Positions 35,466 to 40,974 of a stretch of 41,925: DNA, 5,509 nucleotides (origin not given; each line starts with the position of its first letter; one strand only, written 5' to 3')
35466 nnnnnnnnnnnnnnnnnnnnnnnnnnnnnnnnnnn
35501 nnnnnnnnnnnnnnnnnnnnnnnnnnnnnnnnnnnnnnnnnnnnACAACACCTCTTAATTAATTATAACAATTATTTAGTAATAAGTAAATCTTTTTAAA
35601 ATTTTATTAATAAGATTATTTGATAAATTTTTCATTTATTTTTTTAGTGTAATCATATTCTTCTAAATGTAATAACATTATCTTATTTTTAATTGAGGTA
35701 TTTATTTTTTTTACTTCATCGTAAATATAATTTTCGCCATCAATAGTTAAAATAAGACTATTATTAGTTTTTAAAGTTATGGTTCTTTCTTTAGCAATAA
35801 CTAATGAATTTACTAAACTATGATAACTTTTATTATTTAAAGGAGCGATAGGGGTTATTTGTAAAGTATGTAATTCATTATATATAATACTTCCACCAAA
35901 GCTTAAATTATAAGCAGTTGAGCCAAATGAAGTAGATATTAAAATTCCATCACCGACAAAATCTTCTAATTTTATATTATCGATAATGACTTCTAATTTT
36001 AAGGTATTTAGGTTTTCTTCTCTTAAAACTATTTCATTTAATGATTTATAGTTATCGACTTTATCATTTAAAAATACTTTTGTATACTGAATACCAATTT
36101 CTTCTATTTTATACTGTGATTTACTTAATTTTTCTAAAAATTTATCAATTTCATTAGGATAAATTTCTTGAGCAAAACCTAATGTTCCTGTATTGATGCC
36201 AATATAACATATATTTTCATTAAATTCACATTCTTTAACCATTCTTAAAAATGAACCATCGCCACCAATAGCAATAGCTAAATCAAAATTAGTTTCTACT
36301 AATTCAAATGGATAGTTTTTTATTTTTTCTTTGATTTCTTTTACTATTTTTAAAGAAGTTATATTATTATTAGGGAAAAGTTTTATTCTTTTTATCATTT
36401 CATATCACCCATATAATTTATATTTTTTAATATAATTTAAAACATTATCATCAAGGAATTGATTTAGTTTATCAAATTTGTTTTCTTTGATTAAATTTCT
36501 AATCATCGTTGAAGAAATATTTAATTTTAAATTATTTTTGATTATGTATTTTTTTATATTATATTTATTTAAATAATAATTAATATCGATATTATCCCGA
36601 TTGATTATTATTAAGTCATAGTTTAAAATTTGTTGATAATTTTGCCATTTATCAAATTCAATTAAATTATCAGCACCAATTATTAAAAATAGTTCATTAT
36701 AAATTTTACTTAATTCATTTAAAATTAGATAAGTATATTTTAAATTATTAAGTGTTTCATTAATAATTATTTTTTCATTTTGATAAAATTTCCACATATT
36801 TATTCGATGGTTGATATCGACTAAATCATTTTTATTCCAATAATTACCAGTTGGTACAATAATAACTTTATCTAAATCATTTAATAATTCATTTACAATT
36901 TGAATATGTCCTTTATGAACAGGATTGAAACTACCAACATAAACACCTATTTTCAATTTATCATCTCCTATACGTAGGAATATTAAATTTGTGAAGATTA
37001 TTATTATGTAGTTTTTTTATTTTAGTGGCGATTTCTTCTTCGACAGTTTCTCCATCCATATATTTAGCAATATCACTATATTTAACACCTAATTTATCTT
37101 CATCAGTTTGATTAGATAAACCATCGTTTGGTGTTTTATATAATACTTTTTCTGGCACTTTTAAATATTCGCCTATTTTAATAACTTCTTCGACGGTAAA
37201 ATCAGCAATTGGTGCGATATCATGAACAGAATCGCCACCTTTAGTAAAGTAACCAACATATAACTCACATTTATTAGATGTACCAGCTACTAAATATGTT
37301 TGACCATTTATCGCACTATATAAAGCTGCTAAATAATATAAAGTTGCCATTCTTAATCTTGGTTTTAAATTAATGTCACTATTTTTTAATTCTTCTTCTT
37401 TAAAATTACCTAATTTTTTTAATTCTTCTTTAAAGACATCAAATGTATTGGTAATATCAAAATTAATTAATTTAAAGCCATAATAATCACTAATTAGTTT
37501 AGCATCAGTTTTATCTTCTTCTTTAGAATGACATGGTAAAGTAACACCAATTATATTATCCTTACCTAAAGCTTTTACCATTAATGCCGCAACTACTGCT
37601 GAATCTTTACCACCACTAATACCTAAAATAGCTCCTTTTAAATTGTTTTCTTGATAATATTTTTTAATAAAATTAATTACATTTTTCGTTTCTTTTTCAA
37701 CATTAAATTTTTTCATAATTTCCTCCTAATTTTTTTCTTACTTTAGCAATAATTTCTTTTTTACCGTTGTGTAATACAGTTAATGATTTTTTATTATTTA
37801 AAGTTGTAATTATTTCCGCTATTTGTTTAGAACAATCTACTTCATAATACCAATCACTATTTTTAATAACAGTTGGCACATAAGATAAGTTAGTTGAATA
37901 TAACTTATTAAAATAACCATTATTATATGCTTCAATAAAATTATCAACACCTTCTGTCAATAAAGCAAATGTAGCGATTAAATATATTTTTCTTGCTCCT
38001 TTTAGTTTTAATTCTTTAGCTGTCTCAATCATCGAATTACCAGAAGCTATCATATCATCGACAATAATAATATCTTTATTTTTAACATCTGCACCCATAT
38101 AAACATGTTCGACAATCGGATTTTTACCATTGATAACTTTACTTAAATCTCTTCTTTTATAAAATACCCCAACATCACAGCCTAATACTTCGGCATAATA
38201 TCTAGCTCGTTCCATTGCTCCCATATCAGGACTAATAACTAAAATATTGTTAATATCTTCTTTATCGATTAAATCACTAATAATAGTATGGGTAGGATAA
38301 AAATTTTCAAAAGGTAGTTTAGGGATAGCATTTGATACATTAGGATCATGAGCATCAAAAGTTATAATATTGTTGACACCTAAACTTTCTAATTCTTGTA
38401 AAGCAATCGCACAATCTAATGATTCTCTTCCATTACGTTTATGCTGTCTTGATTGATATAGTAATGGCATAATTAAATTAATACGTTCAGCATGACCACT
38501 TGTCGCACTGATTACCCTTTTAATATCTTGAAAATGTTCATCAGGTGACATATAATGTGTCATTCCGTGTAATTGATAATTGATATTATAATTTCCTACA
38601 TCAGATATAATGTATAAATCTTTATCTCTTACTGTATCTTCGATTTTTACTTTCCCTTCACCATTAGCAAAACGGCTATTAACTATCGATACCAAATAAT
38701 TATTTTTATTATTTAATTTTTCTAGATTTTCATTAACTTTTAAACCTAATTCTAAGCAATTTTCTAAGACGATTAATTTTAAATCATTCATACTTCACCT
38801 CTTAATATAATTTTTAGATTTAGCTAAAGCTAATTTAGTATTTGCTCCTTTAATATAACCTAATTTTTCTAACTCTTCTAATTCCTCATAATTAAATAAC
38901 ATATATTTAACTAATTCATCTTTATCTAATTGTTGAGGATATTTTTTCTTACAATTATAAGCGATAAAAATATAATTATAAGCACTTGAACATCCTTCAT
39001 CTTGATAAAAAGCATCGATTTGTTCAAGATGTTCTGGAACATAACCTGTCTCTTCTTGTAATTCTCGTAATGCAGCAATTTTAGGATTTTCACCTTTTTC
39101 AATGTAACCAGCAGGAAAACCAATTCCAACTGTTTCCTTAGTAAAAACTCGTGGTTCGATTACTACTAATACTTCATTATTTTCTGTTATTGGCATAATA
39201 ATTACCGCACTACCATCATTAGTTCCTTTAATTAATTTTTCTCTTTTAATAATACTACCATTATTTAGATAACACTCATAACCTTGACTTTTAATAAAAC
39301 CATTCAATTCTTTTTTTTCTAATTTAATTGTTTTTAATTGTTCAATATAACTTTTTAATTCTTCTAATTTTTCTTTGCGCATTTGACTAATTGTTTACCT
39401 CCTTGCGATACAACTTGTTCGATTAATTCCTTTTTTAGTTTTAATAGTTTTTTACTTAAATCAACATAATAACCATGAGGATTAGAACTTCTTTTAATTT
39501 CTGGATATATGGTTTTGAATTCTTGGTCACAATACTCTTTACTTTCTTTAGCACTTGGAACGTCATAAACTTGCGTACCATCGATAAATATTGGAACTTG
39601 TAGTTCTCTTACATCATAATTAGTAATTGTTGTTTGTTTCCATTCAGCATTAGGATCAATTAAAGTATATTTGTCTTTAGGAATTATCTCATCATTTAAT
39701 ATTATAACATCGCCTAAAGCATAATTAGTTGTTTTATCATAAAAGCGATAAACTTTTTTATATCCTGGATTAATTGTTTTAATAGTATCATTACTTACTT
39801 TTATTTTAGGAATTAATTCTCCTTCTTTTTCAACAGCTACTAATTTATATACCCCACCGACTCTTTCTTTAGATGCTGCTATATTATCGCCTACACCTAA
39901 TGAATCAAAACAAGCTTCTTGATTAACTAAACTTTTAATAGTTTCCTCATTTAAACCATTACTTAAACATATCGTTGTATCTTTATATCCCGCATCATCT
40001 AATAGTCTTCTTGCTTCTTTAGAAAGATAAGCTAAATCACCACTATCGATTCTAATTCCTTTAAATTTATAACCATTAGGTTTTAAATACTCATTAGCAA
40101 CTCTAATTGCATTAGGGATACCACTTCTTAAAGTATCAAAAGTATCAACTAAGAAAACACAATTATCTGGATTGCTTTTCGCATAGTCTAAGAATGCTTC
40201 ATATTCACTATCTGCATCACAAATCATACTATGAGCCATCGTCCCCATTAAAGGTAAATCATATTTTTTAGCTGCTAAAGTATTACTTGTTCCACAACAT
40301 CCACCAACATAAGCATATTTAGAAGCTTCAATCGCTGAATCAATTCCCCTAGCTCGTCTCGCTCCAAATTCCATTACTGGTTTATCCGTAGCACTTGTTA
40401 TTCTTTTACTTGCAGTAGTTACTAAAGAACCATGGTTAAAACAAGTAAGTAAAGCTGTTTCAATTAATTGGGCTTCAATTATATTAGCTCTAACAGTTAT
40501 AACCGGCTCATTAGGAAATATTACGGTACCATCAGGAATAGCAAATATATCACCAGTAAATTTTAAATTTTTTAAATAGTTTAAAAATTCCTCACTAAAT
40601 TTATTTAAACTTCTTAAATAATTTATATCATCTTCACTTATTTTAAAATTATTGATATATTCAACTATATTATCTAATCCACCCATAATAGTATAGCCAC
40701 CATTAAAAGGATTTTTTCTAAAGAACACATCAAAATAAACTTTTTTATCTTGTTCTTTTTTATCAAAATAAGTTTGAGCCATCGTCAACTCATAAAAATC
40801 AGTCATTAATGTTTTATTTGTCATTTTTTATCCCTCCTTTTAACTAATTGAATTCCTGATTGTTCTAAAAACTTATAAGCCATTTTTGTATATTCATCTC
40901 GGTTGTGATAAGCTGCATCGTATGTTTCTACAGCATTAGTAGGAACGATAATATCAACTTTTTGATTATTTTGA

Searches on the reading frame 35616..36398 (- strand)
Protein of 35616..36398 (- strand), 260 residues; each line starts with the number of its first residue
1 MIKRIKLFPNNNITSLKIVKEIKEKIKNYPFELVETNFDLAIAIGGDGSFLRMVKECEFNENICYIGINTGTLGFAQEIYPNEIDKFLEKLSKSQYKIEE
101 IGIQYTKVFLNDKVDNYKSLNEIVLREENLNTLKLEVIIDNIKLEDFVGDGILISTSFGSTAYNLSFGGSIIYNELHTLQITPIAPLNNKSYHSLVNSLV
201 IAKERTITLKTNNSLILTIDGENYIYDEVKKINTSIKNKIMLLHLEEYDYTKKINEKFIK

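Call 13: search_protein_families(library=pfam, max_evalue=0.001, proteins=[window:35616-36398:-])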
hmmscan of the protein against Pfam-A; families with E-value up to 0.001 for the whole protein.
window:35616-36398:- (260 aa): 2 families
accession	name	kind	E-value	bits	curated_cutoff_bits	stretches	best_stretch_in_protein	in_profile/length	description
PF20143.4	NAD_kinase_C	-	1.4e-15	57.5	23.7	1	120-228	1-107/126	ATP-NAD kinase C-terminal domain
PF01513.26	NAD_kinase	-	3e-11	44.2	25.5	1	32-96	67-130/130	ATP-NAD kinase N-terminal domain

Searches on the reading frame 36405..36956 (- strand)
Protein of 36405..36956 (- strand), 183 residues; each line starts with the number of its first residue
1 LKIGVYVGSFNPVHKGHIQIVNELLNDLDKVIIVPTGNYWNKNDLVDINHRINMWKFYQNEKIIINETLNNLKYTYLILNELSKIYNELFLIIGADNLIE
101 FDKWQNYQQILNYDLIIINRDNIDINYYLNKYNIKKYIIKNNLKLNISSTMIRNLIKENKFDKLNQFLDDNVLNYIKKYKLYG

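Call 13: search_protein_families(library=pfam, max_evalue=0.001, proteins=[window:36405-36956:-])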
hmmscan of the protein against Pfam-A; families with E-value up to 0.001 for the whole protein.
window:36405-36956:- (183 aa): 2 families
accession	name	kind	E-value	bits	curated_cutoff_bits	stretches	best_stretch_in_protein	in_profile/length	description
PF01467.32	CTP_transf_like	-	2.7e-19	70.1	21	1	5-154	1-132/133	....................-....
PF05636.17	HIGH_NTase1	-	0.00061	19.6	27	0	7-39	7-41/402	HIGH Nucleotidyl Transferase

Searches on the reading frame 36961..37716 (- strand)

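Call 13: search_protein_families(library=pfam, max_evalue=0.001, proteins=[window:36961-37716:-])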
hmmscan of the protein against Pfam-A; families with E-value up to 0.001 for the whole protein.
window:36961-37716:- (251 aa): 1 family
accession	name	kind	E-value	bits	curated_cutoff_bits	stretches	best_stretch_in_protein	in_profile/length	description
PF02540.23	NAD_synthase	-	4.8e-54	183.5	21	1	11-240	3-235/242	NAD synthase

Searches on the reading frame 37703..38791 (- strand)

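Call 13: search_protein_families(library=pfam, max_evalue=0.001, proteins=[window:37703-38791:-])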
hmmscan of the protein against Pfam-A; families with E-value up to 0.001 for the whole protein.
window:37703-38791:- (362 aa): 5 families
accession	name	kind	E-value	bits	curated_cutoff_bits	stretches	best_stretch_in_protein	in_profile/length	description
PF13793.12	Pribosyltran_N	-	1e-17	64.5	25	1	4-138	1-117/117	N-terminal domain of ribose phosphate pyrophosphokinase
PF00156.33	Pribosyltran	-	7e-14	51.9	26.3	1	170-275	18-124/158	Phosphoribosyl transferase domain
PF14572.12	Pribosyl_synth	-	2e-12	47.9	27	1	232-340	77-182/184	Phosphoribosyl synthetase-associated domain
PF24390.1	PRTase-CE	-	9.1e-05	22.9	27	1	230-296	103-159/253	PRTase-CE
PF14681.12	UPRTase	-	0.00017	21.6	27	1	232-290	114-173/206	Uracil phosphoribosyltransferase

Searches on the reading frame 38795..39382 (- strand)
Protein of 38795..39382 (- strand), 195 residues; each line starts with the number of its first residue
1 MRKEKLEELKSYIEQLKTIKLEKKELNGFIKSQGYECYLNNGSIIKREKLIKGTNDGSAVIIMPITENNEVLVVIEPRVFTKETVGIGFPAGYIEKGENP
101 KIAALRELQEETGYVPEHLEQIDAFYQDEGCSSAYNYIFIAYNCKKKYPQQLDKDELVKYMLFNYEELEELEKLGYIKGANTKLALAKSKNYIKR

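Call 13: search_protein_families(library=pfam, max_evalue=0.001, proteins=[window:38795-39382:-])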
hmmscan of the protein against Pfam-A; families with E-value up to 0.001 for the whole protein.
window:38795-39382:- (195 aa): 1 family
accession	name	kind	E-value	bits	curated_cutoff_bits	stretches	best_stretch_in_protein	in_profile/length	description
PF00293.34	NUDIX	-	2.3e-16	60.4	21.1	1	58-171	4-120/134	NUDIX domain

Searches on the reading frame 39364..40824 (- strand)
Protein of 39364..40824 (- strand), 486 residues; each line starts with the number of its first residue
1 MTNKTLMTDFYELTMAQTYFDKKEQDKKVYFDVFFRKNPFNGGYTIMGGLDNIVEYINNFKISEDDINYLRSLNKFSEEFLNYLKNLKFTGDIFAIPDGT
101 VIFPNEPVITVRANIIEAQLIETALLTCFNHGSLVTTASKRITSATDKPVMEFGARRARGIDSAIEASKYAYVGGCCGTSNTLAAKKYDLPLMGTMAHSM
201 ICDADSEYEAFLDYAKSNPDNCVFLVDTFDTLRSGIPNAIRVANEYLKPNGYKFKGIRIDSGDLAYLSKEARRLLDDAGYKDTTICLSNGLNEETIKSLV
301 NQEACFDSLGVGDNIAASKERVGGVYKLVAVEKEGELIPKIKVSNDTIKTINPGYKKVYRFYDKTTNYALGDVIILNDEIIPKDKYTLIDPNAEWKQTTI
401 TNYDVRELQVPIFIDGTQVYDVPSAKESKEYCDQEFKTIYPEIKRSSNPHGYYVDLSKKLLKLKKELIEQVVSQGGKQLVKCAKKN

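Call 13: search_protein_families(library=pfam, max_evalue=0.001, proteins=[window:39364-40824:-])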
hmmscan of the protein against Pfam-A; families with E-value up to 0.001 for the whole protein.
window:39364-40824:- (486 aa): 4 families
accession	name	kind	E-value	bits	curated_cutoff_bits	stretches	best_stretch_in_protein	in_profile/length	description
PF17767.7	NAPRTase_N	-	7.1e-39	133.4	32.6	1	6-129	1-124/125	Nicotinate phosphoribosyltransferase (NAPRTase) N-terminal domain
PF17956.6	NAPRTase_C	-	1.8e-33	115.7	23.3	1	356-464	2-111/111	Nicotinate phosphoribosyltransferase C-terminal domain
PF04095.22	NAPRTase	-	9.2e-10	39.1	20.8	1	150-337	3-202/239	Nicotinate phosphoribosyltransferase (NAPRTase) family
PF02749.22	QRPTase_N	-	0.00035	21.2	27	0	78-131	30-80/82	Quinolinate phosphoribosyl transferase, N-terminal domain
